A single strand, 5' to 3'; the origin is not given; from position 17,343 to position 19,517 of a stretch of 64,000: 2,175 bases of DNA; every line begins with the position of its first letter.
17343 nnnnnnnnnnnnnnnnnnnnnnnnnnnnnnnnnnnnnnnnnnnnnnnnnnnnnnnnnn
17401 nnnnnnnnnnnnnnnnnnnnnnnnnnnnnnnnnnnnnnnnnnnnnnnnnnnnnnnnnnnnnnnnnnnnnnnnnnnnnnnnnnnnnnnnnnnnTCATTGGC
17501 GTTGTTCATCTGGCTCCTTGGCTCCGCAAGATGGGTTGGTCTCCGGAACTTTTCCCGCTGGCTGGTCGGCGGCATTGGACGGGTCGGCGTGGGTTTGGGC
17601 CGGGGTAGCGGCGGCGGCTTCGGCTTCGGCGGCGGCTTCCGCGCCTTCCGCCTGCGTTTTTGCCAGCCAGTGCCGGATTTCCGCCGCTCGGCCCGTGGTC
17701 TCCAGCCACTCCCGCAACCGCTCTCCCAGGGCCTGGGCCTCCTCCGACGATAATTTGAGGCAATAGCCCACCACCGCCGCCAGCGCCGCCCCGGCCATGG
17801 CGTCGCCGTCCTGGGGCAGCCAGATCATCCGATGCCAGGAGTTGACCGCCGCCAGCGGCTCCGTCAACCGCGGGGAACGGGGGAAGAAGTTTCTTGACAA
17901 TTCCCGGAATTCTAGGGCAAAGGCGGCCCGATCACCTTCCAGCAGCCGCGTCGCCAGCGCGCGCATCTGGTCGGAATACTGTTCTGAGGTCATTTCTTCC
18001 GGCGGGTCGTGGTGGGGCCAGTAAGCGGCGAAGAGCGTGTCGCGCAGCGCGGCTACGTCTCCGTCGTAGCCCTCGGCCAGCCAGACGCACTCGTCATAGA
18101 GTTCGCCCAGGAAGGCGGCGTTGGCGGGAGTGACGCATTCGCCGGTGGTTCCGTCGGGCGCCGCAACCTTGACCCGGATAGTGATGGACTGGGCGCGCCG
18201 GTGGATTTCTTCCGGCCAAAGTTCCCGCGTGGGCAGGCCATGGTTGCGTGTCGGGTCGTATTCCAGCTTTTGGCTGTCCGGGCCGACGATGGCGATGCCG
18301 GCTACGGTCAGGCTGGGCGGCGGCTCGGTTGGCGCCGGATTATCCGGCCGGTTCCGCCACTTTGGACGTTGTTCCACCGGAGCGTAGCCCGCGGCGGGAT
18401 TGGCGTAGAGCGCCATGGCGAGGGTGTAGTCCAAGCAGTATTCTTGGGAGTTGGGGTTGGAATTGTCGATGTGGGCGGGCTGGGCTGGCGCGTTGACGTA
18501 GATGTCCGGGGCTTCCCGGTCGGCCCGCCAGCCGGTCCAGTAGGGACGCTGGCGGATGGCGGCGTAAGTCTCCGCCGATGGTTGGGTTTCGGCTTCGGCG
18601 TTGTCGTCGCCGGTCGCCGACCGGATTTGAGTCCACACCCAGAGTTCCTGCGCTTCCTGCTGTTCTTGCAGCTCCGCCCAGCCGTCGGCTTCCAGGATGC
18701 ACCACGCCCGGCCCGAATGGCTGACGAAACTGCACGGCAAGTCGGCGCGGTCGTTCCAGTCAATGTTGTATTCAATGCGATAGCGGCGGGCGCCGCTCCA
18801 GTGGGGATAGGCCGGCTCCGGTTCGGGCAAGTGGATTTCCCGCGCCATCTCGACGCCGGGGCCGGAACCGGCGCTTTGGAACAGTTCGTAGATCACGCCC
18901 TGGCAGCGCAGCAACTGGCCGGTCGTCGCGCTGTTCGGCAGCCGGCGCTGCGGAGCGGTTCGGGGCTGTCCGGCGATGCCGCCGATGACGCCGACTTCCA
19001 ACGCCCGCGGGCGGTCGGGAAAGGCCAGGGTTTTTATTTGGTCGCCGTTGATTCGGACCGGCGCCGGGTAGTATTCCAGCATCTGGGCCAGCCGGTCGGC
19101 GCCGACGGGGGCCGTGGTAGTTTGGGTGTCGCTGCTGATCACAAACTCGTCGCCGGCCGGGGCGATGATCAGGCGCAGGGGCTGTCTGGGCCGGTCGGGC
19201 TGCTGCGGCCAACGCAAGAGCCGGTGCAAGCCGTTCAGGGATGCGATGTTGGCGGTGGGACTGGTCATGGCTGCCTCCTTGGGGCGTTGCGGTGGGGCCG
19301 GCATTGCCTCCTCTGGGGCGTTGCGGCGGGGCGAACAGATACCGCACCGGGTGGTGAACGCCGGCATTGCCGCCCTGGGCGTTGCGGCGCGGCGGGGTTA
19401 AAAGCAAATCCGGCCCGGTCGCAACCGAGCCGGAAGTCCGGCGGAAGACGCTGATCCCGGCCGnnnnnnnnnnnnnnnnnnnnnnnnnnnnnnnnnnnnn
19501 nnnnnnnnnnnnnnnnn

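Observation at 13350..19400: Operon coupling a GmrSD-like nuclease to a giant pentapeptide-repeat protein and three unknown proteins: candidate new defence (or counter-defence) system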

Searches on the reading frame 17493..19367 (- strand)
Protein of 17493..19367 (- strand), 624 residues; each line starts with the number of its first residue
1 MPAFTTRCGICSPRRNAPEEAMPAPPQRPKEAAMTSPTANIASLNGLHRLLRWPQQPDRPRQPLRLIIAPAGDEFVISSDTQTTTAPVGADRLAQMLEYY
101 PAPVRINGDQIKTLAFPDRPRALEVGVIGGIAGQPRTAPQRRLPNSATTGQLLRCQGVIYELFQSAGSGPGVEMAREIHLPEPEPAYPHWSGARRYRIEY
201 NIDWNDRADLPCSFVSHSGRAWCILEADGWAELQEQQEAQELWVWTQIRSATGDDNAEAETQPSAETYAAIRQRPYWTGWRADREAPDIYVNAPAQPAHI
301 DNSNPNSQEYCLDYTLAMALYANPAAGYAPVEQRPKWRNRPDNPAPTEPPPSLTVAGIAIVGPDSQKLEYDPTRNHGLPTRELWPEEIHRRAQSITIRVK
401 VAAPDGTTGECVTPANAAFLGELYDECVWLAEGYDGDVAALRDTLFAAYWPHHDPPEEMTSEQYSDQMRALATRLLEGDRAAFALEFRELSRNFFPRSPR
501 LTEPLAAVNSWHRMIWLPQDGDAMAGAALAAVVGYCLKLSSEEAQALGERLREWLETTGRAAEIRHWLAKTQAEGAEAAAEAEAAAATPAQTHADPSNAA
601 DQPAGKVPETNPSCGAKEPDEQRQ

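Call 3: search_protein_families(library=pfam, proteins=[window:17493-19367:-], max_evalue=0.01)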
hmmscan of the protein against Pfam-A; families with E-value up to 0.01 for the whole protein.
window:17493-19367:- (624 aa): 0 families

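Call 4: search_protein_families(library=padloc, proteins=[window:17493-19367:-], max_evalue=0.01)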
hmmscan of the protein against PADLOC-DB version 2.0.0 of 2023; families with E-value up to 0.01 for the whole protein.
window:17493-19367:- (624 aa): 0 families

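Call 5: search_protein_families(library=phrogs, proteins=[window:17493-19367:-], max_evalue=0.01)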
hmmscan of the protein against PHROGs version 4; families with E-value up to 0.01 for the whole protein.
window:17493-19367:- (624 aa): 0 families

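Call 13: find_homologous_proteins(query=window:17493-19268:-)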
Query window:17493-19268:- (591 aa): 5 proteins with E <= 0.001 among 8000 candidates.
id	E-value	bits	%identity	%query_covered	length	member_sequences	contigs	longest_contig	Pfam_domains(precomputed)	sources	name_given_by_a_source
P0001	0.0e+0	1361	100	100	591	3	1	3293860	-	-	-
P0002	0.0e+0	1078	84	98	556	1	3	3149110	-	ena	-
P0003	3.1e-292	989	78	97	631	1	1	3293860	-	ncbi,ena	-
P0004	6.6e-239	812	68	98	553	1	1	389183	-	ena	-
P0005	2.2e-170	586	72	63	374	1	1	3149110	-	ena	-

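Call 14: find_encoding_contigs(protein=P0003, flank=10000, max_places=3)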
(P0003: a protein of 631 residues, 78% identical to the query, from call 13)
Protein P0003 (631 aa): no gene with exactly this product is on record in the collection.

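Call 15: find_encoding_contigs(protein=P0002, flank=10000, max_places=3)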
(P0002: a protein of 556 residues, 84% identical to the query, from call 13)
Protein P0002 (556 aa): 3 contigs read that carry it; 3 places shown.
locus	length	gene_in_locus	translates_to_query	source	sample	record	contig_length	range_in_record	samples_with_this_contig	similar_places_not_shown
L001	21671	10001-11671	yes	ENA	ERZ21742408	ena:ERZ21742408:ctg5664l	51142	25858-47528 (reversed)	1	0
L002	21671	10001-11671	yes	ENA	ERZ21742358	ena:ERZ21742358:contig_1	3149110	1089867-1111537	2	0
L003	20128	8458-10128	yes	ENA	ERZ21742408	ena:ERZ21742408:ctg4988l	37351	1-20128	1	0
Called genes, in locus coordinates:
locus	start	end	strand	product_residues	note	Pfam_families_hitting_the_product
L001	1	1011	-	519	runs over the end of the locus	PF00682:HMGL-like, PF22617:HCS_D2, PF08502:LeuA_dimer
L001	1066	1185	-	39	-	-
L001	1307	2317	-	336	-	PF02826:2-Hacid_dh_C (weak), PF03446:NAD_binding_2 (weak), PF03807:F420_oxidored (weak), PF07991:KARI_N, PF01450:KARI_C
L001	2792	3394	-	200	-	PF01842:ACT, PF22629:ACT_AHAS_ss, PF13710:ACT_5, PF10369:ALS_ss_C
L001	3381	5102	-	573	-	PF02776:TPP_enzyme_N, PF00205:TPP_enzyme_M, PF02775:TPP_enzyme_C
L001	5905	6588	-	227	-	PF01381:HTH_3, PF12844:HTH_19 (weak), PF13560:HTH_31, PF00717:Peptidase_S24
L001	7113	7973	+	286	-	-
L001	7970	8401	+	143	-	-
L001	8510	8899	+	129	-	-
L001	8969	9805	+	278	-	-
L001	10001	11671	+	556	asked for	-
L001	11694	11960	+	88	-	-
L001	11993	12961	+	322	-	-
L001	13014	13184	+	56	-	-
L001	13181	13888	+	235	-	-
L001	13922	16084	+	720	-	PF03235:GmrSD_N, PF00271:Helicase_C (weak)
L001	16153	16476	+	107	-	-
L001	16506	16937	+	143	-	-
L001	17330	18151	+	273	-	-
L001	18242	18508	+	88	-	-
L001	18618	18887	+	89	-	-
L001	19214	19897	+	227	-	-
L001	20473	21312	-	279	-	-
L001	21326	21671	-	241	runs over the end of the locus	-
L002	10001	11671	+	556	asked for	-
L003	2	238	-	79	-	?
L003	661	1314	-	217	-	PF01842:ACT, PF22629:ACT_AHAS_ss, PF13710:ACT_5, PF10369:ALS_ss_C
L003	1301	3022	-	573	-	PF02776:TPP_enzyme_N, PF00205:TPP_enzyme_M, PF02775:TPP_enzyme_C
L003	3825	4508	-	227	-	PF01381:HTH_3, PF12844:HTH_19 (weak), PF13560:HTH_31, PF00717:Peptidase_S24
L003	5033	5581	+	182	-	-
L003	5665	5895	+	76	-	-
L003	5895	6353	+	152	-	PF09152:DUF1937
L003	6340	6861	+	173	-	-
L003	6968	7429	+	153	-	-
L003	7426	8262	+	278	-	-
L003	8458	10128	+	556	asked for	-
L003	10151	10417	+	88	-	-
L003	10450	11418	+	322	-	-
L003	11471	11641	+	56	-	-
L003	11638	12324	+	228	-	-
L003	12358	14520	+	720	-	PF03235:GmrSD_N, PF00271:Helicase_C (weak)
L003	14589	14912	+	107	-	-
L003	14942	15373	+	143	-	-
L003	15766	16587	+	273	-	-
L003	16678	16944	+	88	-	-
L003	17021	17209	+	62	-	-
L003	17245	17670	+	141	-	-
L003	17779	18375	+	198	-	-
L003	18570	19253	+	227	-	-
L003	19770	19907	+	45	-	-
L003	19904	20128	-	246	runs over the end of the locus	-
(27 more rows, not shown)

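Call 16: find_encoding_contigs(protein=P0004, flank=10000, max_places=3)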
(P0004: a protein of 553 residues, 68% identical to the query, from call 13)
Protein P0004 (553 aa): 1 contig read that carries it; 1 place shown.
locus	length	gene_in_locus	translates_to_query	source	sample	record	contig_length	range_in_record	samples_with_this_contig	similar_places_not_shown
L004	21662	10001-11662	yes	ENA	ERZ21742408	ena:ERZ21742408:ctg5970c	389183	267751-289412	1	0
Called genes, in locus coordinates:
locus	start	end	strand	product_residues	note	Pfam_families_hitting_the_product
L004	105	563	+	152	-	-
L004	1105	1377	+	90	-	-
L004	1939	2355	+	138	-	-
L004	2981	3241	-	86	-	-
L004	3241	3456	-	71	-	-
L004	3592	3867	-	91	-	-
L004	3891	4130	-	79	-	-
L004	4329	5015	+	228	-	-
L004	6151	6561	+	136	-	-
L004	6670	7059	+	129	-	-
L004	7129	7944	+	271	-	-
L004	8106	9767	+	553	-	-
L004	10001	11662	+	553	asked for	-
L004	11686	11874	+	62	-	PF00805:Pentapeptide (weak)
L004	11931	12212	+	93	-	-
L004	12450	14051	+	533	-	PF03235:GmrSD_N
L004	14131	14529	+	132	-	-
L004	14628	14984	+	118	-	-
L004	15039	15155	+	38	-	-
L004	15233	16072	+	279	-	PF00565:SNase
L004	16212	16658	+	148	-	-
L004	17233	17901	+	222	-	-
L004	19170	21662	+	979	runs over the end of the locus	PF04465:DUF499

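Call 28: find_related_loci(query=A1, collection=genome_contigs, flank=10000)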
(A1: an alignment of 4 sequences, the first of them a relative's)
Query A1 (591 aa) in genome_contigs; peptide patterns used: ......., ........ (x = any residue, [..] = any of these).
94 stretches matched a pattern, but none encodes a relative of the query by tblastn (E <= 1e-3).

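Call 30: find_related_loci(query=A1, collection=viral_contigs, flank=10000)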
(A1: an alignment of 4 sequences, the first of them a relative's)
Query A1 (591 aa) in viral_contigs; peptide patterns used: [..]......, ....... (x = any residue, [..] = any of these).
130 stretches matched a pattern, but none encodes a relative of the query by tblastn (E <= 1e-3).

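Call 37: list_cluster_members(proteins=[P0003, P0006, P0036, P0037, P0008, P0010])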
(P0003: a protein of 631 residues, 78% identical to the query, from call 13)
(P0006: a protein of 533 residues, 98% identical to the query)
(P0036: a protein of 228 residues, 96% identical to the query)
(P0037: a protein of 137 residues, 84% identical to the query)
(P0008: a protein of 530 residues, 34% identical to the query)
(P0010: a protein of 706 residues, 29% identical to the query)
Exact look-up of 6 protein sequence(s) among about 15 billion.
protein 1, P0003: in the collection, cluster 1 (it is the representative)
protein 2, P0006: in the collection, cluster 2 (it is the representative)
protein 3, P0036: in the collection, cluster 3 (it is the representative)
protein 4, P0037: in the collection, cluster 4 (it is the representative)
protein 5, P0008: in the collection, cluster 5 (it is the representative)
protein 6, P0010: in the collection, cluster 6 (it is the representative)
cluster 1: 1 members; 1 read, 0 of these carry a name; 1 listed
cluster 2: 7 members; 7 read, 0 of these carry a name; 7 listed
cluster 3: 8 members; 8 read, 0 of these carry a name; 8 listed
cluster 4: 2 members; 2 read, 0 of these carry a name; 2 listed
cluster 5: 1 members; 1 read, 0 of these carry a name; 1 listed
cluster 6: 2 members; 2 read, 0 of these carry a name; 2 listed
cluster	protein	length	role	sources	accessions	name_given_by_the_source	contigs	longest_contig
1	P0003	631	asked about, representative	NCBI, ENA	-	-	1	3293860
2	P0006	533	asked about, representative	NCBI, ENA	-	-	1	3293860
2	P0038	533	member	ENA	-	-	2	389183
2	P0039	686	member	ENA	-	-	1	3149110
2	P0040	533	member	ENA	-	-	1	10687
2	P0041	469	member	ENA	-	-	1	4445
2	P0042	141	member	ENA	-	-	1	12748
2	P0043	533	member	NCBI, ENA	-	-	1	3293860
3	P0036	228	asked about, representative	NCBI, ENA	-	-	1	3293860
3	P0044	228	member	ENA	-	-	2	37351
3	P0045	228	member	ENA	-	-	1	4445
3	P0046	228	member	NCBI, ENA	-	-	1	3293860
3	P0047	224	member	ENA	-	-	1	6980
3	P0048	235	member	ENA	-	-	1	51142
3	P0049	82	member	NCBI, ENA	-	-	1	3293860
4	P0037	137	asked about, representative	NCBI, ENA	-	-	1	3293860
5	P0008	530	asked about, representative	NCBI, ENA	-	-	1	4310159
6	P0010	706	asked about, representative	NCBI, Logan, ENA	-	-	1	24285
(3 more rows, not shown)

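Call 38: find_encoding_contigs(protein=P0040, flank=10000, max_places=3)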
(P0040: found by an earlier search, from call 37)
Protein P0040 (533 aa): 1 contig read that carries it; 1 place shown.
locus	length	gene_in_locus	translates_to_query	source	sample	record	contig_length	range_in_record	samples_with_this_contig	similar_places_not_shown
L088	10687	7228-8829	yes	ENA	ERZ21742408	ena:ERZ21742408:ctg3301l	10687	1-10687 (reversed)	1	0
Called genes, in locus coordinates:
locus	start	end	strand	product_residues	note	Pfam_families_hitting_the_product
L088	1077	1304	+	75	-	-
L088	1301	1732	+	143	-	-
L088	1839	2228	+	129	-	-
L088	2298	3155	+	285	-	-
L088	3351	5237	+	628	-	-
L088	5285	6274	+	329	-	-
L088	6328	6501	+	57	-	-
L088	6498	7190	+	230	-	-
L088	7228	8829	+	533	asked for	PF03235:GmrSD_N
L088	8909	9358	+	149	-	-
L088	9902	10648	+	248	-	-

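Call 51: search_protein_representatives(alignment_id=A1)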
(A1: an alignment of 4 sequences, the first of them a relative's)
Query: 4 sequences, 558 profile positions. Proteins with E-value up to 0.001 (for the whole library): 58; up to 1e-10: 23; up to 1e-30: 5. The best 58 are listed.
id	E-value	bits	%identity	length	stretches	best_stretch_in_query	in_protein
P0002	0.0e+00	1198.3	-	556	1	1-558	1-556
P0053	2.9e-111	389.1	-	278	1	192-445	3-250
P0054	7.0e-41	156.8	-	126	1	1-83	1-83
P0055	2.2e-39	151.9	-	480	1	60-476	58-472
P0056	2.7e-36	141.7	-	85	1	474-558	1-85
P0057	3.2e-27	111.7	-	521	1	12-481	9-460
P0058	2.6e-26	108.7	-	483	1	58-484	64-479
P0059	2.0e-25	105.8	-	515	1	61-479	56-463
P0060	1.1e-22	96.7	-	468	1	63-525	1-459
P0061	3.1e-21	91.9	-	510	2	273-509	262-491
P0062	7.4e-20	87.4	-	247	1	272-456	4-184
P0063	1.0e-19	86.9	-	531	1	13-529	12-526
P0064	7.5e-15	70.9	-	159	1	381-511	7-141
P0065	1.0e-13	67.1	-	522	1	13-486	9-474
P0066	2.3e-13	66.0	-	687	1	310-480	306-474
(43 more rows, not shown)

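Call 53: search_protein_families(library=pfam, alignment_id=A3, max_evalue=0.01)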
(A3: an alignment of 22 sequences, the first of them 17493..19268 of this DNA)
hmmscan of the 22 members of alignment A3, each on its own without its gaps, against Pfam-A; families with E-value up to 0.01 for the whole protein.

A. member 1, window:17493-19268:- (591 aa): 0 families

B. families by the number of members that match (of 22 scanned): 0 families

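Call 54: find_encoding_contigs(protein=P0055, flank=10000, max_places=3)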
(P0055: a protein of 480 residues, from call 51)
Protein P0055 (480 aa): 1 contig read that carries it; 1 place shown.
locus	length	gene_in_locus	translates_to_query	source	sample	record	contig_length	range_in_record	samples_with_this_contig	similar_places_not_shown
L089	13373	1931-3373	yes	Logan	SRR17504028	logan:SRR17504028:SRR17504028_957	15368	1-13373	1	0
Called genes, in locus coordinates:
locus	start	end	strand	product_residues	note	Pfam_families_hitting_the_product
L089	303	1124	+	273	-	-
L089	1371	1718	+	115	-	-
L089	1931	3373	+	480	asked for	-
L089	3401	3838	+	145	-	-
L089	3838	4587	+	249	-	-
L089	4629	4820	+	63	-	-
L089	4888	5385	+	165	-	-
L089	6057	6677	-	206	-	-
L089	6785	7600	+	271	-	PF01555:N6_N4_Mtase, PF13847:Methyltransf_31 (weak)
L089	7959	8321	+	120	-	-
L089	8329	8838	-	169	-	-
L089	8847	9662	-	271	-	-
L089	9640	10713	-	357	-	-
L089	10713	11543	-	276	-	-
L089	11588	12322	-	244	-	-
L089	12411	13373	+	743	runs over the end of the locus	PF00317:Ribonuc_red_lgN, PF02867:Ribonuc_red_lgC, PF12637:TSCPD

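Call 55: find_encoding_contigs(protein=P0057, flank=10000, max_places=3)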
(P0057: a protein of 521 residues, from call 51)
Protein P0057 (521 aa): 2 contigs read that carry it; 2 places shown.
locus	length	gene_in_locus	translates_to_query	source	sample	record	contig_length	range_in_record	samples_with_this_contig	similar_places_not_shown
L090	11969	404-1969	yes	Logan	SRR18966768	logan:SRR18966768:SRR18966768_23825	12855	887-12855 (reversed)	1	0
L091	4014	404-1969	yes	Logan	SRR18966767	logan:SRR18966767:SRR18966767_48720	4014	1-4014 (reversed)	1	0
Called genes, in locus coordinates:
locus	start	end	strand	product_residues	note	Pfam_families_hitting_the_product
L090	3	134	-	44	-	?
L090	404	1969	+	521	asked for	-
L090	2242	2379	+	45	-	-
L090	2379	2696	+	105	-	-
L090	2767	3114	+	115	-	-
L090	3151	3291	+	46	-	PF18930:DUF5679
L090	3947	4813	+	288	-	PF01555:N6_N4_Mtase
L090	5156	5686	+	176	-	PF01661:Macro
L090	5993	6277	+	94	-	-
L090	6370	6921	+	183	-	-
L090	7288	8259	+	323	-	PF08401:ArdcN, PF18818:MPTase-PolyVal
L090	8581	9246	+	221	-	PF00075:RNase_H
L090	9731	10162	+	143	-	-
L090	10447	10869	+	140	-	-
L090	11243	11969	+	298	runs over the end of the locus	-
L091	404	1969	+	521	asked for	-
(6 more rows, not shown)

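Call 56: find_encoding_contigs(protein=P0063, flank=10000, max_places=3)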
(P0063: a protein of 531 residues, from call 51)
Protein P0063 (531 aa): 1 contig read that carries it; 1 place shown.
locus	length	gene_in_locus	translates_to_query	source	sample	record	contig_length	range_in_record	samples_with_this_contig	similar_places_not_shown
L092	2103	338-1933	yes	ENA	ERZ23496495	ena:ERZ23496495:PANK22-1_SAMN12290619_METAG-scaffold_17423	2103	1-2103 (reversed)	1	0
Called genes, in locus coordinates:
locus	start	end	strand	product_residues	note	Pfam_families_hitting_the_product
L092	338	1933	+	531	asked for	-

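Call 69: predict_structure(alignment_id=A3)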
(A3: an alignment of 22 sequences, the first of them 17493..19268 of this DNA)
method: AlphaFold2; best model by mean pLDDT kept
length: 591 residues; sequences in the alignment: 22
mean_pLDDT: 83.6   pTM: 0.74
mean pLDDT of the five models: 83.6, 82.2, 82.0, 80.9, 79.4
residues with pLDDT >= 90: 294; 70-90: 206; 50-70: 52; < 50: 39
segments of 3 or more residues with pLDDT < 50: 1-4, 558-562, 564-591
pLDDT, mean of each block of 10 residues (from residue 1): 60 93 73 94 94 94 94 96 94 74 77 92 92 63 87 89 93 81 91 85 90 79 53 81 90 89 91 70 95 93 67 84 94 91 80 81 97 95 93 92 92 90 91 95 92 84 83 85 85 92 91 95 92 87 84 61 41 38 37 28
secondary structure, 60 per line:
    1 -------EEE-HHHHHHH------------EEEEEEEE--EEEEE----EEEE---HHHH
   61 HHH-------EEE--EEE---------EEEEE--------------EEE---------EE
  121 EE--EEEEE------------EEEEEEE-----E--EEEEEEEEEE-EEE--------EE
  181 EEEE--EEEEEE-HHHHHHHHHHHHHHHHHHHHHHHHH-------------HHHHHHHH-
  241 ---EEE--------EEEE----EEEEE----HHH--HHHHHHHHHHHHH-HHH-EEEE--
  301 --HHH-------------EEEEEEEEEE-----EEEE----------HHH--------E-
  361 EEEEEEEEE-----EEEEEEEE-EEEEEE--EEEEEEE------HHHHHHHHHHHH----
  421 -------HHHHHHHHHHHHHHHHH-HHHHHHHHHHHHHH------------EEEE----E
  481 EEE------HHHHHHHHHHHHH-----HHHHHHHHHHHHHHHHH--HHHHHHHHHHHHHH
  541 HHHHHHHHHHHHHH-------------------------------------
elements in order: E8-10 H12-18 E31-38 E41-45 E50-53 H57-63 E71-73 E76-78 E88-92 E107-109 E119-122 E125-129 E142-148 E157-166 E168-170 E179-184 E187-192 H194-218 H232-239 E244-246 E255-258 E263-267 H277-289 E295-298 E319-328 E334-337 E361-369 E375-382 E384-389 E392-398 H405-416 H428-444 H446-459 E472-475 E480-483 H490-502 H508-524 H527-554

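Call 72: fold_search(model_id=the predicted structure, library=pdb)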
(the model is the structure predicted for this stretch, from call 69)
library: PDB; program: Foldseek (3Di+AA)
matches with E <= 10: 597; with E <= 0.001: 0
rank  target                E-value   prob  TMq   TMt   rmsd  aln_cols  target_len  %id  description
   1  9i97_B                1.4e-02  0.80  0.11  0.34  16.4       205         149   11  Cryo-EM structure of Shigella flexneri LptDE in complex with a Bicyclic Peptide binder (Compound 12) (released 2025-10-15)
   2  9rpt_B                1.5e-02  0.82  0.11  0.34  17.1       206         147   10  Cryo-EM structure of the open state of Shigella flexneri LptDE bound by the RBP of Oekolampad phage (released 2025-12-10)
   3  9ia2_B                2.0e-02  0.75  0.11  0.34  17.5       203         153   11  LpDEM from Escherichia coli (released 2025-12-10)
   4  9q8n_B                3.0e-02  0.51  0.09  0.28  16.9       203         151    9  Cryo-EM structure of Shigella flexneri LptDE bound by a Bicyclic peptide molecule (Compound 16) (released 2025-10-15)
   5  6wwd_D                3.0e-02  0.28  0.11  0.23  15.3       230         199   13  Crystal structure of Nucleoside-triphosphatase / dITP/XTP pyrophosphatase from Mycobacterium abscessus ATCC 19977 / DS (released 2020-05-20)
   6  4q35_B                3.4e-02  0.69  0.12  0.35  16.8       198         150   12  Structure of a membrane protein (released 2014-06-25)
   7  5ixm_D                3.8e-02  0.44  0.10  0.30  17.0       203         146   10  The LPS Transporter LptDE from Yersinia pestis, core complex (released 2016-05-18)
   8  6wwd_B                5.9e-02  0.25  0.11  0.24  14.2       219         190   13  Crystal structure of Nucleoside-triphosphatase / dITP/XTP pyrophosphatase from Mycobacterium abscessus ATCC 19977 / DS (released 2020-05-20)
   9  4bnq_B                6.7e-02  0.15  0.09  0.20  18.0       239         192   10  The structure of the Staphylococcus aureus Ham1 protein (released 2013-05-29)
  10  2i9i                  7.0e-02  0.14  0.08  0.18  22.8       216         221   11  Crystal Structure of Helicobacter pylori protein HP0492 (released 2006-09-26)
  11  6wwd_A                7.5e-02  0.25  0.11  0.24  14.5       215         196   12  Crystal structure of Nucleoside-triphosphatase / dITP/XTP pyrophosphatase from Mycobacterium abscessus ATCC 19977 / DS (released 2020-05-20)
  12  5ixm_B                7.9e-02  0.41  0.10  0.33  17.0       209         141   11  The LPS Transporter LptDE from Yersinia pestis, core complex (released 2016-05-18)
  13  5ixm_F                9.3e-02  0.38  0.10  0.32  16.3       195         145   12  The LPS Transporter LptDE from Yersinia pestis, core complex (released 2016-05-18)
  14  9i9z_B                1.1e-01  0.38  0.10  0.33  17.4       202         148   13  LpDE from Escherichia coli (released 2025-12-10)
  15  3bgh_A                1.4e-01  0.11  0.09  0.20  19.3       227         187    9  Crystal structure of putative neuraminyllactose-binding hemagglutinin homolog from Helicobacter pylori (released 2007-12-11)
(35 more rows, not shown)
